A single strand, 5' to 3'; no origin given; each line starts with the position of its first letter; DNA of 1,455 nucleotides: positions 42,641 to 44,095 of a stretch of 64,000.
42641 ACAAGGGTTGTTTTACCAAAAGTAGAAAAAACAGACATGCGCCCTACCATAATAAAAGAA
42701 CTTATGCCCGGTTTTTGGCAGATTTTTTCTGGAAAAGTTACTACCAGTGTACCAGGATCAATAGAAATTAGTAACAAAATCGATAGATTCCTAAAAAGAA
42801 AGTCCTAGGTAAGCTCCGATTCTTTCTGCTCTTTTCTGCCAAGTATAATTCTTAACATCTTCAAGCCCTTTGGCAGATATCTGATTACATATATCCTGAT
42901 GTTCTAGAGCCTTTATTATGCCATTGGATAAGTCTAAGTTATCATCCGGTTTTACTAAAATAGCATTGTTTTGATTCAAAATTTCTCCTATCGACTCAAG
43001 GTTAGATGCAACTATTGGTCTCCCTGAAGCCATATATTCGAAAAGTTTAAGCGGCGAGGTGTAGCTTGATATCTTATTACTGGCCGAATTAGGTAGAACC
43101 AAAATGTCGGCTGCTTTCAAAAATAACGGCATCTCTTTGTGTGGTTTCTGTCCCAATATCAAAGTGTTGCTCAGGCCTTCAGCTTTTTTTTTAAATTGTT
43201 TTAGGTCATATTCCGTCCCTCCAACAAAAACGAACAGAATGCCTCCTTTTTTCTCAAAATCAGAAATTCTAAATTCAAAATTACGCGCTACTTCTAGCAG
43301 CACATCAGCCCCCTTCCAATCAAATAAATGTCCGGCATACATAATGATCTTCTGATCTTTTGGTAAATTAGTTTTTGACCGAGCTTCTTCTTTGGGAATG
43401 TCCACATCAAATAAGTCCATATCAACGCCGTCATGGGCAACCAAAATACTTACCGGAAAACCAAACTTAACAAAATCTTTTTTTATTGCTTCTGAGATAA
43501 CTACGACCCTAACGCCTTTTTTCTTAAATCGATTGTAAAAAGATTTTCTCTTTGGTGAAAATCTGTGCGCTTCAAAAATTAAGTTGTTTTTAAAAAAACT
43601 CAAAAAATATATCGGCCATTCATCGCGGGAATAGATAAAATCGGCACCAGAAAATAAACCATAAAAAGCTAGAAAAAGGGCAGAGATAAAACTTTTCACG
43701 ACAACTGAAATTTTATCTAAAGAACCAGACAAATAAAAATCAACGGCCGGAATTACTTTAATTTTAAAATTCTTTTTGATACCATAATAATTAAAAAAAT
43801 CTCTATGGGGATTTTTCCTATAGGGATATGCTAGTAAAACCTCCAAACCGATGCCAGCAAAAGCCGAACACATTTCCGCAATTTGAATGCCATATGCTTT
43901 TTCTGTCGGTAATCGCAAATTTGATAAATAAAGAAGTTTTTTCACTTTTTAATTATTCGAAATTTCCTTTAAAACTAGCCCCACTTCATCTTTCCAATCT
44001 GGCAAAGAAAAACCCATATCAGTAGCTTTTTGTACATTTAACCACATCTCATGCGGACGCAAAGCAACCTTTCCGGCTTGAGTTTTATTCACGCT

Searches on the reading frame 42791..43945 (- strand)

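Call 8: search_protein_families(library=pfam, proteins=[window:42791-43945:-], max_evalue=0.001)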
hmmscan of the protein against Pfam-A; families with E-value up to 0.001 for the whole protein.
window:42791-43945:- (384 aa): 4 families
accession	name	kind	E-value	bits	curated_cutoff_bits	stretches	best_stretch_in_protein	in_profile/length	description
PF00534.26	Glycos_transf_1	-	9.6e-24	84.3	26.4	1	185-360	2-169/172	Glycosyl transferases group 1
PF13692.12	Glyco_trans_1_4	-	3.8e-19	69.8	27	1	199-348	2-141/142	Glycosyl transferases group 1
PF13524.12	Glyco_trans_1_2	-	3e-10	40.6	25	1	236-376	15-142/144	Glycosyl transferase-like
PF13439.12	Glyco_transf_4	-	0.00021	21.8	28.5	1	24-177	10-169/170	Glycosyltransferase Family 4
